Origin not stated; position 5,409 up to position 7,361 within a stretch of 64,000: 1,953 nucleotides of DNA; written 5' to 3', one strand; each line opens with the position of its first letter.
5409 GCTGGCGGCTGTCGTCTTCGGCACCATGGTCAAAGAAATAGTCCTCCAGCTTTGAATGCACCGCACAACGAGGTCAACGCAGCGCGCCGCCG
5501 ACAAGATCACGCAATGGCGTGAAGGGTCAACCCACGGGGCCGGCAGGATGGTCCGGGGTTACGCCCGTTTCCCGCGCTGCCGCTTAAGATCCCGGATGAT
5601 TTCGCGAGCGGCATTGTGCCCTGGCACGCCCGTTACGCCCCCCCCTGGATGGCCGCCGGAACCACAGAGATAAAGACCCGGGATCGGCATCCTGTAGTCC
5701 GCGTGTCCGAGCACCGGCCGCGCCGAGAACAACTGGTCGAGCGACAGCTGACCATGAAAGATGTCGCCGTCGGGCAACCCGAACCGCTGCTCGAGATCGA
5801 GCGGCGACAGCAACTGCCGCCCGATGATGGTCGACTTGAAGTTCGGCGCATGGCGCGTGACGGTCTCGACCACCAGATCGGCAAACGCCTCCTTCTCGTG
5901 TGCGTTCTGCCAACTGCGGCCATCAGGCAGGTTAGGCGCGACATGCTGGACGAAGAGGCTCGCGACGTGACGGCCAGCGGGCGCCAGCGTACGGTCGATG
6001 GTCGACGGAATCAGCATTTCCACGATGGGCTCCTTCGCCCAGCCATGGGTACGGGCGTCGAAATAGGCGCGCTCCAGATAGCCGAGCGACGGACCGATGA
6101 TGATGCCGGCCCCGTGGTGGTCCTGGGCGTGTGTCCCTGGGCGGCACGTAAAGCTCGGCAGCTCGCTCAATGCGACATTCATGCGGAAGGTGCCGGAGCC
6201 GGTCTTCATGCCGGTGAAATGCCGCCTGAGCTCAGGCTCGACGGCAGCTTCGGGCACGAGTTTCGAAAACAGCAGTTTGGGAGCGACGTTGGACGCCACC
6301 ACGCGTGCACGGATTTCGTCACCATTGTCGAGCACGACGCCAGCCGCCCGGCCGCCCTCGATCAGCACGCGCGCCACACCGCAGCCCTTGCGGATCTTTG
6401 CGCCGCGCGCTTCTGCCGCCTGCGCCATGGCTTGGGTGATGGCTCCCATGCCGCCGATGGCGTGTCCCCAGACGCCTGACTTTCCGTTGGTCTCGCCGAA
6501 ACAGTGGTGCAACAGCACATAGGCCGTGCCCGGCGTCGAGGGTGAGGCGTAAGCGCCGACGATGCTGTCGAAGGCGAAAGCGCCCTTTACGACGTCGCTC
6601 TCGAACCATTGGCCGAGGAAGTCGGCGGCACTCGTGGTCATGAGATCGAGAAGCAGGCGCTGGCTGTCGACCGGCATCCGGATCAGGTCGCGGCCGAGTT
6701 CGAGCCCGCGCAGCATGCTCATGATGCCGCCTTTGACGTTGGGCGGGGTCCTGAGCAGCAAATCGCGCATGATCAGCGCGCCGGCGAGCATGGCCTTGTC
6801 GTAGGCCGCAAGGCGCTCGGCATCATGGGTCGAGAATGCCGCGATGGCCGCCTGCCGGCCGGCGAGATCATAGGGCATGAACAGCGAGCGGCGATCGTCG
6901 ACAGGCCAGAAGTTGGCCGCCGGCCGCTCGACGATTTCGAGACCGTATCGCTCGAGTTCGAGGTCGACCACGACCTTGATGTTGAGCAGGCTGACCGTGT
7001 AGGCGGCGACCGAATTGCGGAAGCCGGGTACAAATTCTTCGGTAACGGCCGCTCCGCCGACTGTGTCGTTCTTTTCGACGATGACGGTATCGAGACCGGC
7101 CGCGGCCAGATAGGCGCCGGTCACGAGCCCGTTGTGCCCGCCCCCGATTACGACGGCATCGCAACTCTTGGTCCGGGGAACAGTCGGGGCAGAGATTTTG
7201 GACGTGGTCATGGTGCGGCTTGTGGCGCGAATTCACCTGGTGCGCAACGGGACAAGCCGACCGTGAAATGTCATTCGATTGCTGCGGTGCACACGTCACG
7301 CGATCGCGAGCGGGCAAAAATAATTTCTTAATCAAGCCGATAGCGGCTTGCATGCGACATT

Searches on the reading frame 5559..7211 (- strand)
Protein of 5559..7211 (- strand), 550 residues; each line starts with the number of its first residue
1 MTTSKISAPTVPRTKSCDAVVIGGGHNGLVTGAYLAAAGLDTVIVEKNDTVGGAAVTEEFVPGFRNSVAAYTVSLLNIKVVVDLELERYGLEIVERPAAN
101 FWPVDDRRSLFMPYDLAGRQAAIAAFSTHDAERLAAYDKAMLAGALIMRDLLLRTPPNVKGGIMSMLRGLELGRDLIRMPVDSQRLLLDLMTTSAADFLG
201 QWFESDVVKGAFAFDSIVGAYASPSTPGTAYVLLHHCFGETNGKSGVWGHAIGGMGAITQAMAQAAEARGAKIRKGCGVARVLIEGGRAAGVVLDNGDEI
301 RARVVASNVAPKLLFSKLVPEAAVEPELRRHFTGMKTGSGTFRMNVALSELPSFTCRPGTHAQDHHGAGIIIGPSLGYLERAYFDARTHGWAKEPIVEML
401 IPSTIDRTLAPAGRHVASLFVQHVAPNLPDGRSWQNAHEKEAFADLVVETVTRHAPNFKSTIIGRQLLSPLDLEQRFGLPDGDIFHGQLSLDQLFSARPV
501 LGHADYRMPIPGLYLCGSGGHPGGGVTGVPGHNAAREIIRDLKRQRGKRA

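Call 66: search_protein_families(library=pfam, proteins=[window:5559-7211:-], max_evalue=0.00001)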
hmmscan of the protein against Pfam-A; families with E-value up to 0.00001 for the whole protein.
window:5559-7211:- (550 aa): 3 families
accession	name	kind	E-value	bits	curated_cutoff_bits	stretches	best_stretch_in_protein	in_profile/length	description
PF01266.30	DAO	-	2.9e-13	50.5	27.9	2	257-376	150-271/353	FAD dependent oxidoreductase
PF01593.30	Amino_oxidase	-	6.7e-11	42.6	19.8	1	28-320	3-266/443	Flavin containing amine oxidoreductase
PF13450.12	NAD_binding_8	-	4.8e-09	36.8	21.9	1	21-70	1-49/68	NAD(P)-binding Rossmann-like domain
